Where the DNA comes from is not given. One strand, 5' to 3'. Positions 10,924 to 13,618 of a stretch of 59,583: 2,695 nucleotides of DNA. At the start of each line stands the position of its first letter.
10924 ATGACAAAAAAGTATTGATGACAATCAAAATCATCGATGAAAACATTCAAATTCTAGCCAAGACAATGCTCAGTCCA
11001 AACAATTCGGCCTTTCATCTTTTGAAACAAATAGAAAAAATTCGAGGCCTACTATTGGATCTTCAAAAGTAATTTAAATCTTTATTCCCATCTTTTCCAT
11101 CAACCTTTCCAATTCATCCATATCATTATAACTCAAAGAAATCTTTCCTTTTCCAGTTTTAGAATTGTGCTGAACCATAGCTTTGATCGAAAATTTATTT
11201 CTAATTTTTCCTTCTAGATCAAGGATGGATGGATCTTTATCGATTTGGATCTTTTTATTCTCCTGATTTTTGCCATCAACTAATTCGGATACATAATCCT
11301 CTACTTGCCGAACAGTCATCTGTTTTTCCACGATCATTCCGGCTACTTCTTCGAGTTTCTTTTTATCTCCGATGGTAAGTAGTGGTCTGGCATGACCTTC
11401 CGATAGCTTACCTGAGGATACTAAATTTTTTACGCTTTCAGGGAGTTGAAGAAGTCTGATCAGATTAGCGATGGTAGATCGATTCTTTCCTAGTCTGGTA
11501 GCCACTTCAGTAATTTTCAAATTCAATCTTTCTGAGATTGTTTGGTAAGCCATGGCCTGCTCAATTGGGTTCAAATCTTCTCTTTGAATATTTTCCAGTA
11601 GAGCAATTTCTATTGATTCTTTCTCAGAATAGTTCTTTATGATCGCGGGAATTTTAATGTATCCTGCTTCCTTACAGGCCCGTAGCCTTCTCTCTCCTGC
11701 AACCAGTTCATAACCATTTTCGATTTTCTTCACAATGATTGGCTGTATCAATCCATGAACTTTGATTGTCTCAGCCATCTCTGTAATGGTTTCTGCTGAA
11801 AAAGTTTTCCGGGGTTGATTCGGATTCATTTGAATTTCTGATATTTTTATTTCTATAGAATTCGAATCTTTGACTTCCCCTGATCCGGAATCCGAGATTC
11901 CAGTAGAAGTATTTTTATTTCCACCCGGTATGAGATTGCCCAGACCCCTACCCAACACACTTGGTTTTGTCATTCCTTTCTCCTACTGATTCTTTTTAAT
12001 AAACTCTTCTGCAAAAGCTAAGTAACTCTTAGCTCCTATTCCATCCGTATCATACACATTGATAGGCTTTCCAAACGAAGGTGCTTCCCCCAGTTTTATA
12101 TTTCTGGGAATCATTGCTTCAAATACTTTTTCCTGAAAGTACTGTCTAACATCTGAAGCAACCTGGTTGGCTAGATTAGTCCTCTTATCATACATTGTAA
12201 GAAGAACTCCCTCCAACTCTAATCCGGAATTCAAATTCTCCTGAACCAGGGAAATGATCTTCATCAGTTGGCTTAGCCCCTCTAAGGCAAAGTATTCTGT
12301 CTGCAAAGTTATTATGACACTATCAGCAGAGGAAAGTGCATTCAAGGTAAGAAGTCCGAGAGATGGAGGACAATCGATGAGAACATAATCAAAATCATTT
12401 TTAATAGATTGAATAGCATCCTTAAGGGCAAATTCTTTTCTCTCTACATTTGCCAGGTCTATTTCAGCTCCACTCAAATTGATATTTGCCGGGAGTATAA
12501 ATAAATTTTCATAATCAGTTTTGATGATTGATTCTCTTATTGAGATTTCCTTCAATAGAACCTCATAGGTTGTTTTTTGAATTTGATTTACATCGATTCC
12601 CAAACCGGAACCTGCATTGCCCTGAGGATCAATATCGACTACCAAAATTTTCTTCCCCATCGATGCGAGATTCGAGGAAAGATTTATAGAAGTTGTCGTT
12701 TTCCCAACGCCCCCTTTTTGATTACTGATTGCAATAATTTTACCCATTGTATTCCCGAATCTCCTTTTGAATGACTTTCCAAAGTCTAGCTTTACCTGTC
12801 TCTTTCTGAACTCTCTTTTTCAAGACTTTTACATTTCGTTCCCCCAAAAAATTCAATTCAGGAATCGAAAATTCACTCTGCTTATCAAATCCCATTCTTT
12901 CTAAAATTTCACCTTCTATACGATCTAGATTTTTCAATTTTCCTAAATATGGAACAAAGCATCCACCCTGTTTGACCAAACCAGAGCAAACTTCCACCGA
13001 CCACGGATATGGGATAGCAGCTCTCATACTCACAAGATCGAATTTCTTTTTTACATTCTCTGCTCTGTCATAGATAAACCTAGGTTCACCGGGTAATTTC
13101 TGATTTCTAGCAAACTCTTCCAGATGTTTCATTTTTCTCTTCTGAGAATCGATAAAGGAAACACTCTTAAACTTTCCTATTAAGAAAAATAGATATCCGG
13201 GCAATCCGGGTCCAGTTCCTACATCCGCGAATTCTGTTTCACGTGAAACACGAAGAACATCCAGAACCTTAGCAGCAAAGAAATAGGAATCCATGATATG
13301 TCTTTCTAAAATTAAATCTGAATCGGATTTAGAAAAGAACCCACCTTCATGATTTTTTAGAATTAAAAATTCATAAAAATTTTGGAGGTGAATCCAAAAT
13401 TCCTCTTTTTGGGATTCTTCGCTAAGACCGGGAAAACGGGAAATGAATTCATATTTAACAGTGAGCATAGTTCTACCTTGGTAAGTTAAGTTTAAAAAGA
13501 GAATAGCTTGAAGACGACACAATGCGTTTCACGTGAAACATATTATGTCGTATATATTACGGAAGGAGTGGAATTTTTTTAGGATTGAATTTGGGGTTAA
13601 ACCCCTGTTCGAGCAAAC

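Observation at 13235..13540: Two canonical parS centromere sites at the rsmG-parA-parB locus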

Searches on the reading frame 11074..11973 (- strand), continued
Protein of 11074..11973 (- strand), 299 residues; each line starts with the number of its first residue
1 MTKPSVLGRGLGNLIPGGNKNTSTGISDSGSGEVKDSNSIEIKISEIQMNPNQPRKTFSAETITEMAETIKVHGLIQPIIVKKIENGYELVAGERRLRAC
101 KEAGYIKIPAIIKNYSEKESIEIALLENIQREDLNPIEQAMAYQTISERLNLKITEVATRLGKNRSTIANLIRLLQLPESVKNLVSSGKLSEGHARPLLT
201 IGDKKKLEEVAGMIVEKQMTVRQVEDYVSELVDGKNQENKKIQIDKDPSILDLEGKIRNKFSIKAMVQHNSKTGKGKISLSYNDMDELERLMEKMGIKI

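Call 33: search_solved_structures(query=window:11074-11973:-, show_alignments=3, max_evalue=1e-20)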
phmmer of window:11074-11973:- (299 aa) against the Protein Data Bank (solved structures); distinct sequences matched with E-value up to 1e-20: 10.
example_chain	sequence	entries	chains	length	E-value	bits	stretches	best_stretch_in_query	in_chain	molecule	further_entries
6sdk_A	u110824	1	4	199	2.3e-53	184.8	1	41-231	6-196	Stage 0 sporulation protein J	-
7ng0_A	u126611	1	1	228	3.3e-49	171.2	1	42-238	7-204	Nucleoid occlusion protein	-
7nfu_A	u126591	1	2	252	9e-49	169.8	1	42-238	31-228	Nucleoid occlusion protein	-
7bnk_A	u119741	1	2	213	2.5e-48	168.3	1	40-231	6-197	ParB family protein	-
1vz0_A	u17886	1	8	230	1.5e-47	165.8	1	39-227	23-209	Chromosome-partitioning protein Spo0J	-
7o0n_A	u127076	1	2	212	1.6e-47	165.7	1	40-231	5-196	ParB family protein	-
7bnr_A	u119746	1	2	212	1.6e-47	165.7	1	40-231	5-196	ParB family protein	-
4umk_A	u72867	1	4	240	2.9e-45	158.3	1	1-241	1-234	PROBABLE CHROMOSOME-PARTITIONING PROTEIN PARB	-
7ol9_A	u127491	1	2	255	4.1e-44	154.5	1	37-236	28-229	Nucleoid occlusion protein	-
6t1f_A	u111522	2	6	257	1.8e-37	132.8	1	37-228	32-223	Chromosome-partitioning protein ParB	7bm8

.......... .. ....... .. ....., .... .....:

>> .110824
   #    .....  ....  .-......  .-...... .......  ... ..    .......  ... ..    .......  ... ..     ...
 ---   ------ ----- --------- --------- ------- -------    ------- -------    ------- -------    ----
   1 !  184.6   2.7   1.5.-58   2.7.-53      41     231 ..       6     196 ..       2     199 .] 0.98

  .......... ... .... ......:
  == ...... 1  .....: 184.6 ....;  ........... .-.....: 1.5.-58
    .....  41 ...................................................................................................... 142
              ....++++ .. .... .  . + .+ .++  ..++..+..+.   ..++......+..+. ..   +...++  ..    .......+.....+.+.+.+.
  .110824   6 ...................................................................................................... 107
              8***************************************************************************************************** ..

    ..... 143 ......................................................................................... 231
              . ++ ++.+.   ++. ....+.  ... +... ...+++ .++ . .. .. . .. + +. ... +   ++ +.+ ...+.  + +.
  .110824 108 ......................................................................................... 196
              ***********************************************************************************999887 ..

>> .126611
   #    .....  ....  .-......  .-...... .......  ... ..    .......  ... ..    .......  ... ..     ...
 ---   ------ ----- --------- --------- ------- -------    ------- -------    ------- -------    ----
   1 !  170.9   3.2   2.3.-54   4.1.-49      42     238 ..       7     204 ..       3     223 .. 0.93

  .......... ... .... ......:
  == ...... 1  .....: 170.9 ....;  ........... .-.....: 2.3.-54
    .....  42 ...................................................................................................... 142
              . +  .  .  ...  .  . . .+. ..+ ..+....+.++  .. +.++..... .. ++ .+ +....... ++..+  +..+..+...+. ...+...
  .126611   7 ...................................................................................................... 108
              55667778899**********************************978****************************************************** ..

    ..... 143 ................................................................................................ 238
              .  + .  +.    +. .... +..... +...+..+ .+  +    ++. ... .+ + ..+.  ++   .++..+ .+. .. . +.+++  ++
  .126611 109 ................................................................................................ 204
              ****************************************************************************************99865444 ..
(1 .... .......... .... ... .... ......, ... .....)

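Call 42: search_protein_families(library=ncbifam, proteins=[window:11074-11973:-], max_evalue=0.01)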
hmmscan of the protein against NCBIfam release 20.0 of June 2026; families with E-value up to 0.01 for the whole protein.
window:11074-11973:- (299 aa): 7 families
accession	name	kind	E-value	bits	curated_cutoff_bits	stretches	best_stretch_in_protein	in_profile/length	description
TIGR04285.1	nucleoid_noc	exception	2e-70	237.1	315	1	40-287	3-245/255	nucleoid occlusion protein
TIGR00180.1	parB_part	domain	2.7e-54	183.8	58.45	1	37-213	3-184/186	ParB/RepB/Spo0J family partition protein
TIGR03734.1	PRTRC_parB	hypoth_equivalog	6.8e-32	110.7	278.6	1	52-231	6-189/555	PRTRC system ParB family protein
TIGR03454.1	partition_RepB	equivalog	2e-15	57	201.5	1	40-181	65-208/325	plasmid partitioning protein RepB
NF010406.0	PRK13832.1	subfamily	1e-12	47.4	640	1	47-172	12-140/578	plasmid partitioning protein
NF010440.0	PRK13866.1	equivalog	9.3e-06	25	522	1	65-150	92-179/336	plasmid partitioning protein RepB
NF053625.1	SerKinSerKArch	equivalog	4.5e-05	22.7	380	1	54-120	26-95/244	ADP-dependent L-serine kinase SerK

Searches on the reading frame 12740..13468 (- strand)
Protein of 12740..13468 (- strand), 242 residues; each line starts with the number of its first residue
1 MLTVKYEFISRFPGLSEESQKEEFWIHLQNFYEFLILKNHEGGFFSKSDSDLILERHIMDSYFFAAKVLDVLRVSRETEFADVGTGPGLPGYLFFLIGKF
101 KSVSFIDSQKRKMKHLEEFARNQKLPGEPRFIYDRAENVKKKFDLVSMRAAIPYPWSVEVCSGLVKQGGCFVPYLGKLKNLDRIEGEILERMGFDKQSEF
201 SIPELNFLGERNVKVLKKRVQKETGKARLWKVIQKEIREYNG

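Call 9: search_protein_families(library=pfam, proteins=[window:12740-13468:-])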
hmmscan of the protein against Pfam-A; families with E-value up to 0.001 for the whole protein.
window:12740-13468:- (242 aa): 1 family
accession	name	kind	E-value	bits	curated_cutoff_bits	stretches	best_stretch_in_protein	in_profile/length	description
PF02527.21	GidB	-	4.8e-22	78.6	27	1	28-180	5-153/184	rRNA small subunit methyltransferase G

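Call 42: search_protein_families(library=ncbifam, proteins=[window:12740-13468:-], max_evalue=0.01)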
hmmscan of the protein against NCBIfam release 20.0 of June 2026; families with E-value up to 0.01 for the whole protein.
window:12740-13468:- (242 aa): 1 family
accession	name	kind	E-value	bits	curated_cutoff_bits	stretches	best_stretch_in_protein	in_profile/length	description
TIGR00138.1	rsmG_gidB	equivalog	1.6e-18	67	99.5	1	29-181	2-150/183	16S rRNA (guanine(527)-N(7))-methyltransferase RsmG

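Call 54: list_cluster_members(proteins=[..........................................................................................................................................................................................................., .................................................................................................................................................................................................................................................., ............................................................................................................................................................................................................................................, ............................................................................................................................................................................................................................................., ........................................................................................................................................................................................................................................, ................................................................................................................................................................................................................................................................, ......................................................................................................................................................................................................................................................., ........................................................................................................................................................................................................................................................, window:12740-13468:-, window:13557-13877:-])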
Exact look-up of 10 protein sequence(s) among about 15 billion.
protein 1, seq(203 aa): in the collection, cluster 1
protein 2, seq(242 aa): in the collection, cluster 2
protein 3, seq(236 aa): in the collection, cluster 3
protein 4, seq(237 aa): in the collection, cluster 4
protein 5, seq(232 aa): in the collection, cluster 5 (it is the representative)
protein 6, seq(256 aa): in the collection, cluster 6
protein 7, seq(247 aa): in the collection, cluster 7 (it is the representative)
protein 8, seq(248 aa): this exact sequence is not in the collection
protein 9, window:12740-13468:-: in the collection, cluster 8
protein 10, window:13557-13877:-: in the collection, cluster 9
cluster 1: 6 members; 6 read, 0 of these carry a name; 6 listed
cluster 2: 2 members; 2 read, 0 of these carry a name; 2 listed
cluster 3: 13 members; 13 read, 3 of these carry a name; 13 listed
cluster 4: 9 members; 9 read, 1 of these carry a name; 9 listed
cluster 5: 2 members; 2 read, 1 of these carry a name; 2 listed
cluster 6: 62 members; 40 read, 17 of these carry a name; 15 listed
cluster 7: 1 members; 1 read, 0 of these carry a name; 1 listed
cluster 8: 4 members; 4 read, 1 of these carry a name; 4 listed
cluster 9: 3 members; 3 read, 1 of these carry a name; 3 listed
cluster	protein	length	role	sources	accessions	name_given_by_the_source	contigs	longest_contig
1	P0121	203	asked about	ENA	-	-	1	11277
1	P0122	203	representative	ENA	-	-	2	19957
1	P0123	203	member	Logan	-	-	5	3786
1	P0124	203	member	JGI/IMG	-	-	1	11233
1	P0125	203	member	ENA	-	-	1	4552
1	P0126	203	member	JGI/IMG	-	-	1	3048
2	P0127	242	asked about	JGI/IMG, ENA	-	-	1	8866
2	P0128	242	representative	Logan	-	-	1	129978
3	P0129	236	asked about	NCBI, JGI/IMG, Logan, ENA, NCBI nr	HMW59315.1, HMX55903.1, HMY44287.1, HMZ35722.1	MAG TPA: class I SAM-dependent methyltransferase [Leptospiraceae bacterium] | 16S rRNA (guanine527-N7)-methyltransferase | class I SAM-dependent methyltransferase [Leptospirales bacterium]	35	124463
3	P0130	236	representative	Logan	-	-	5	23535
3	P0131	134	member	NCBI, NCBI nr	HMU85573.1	MAG TPA: hypothetical protein PKC35_19665, partial [Leptospiraceae bacterium] | hypothetical protein [Leptospiraceae bacterium]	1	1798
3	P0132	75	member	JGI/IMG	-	hypothetical protein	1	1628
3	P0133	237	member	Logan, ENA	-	-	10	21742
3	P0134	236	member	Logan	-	-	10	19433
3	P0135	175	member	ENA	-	-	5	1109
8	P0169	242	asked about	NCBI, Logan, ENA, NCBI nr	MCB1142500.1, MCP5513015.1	MAG: class I SAM-dependent methyltransferase [Leptospiraceae bacterium] | class I SAM-dependent methyltransferase [Leptospiraceae bacterium]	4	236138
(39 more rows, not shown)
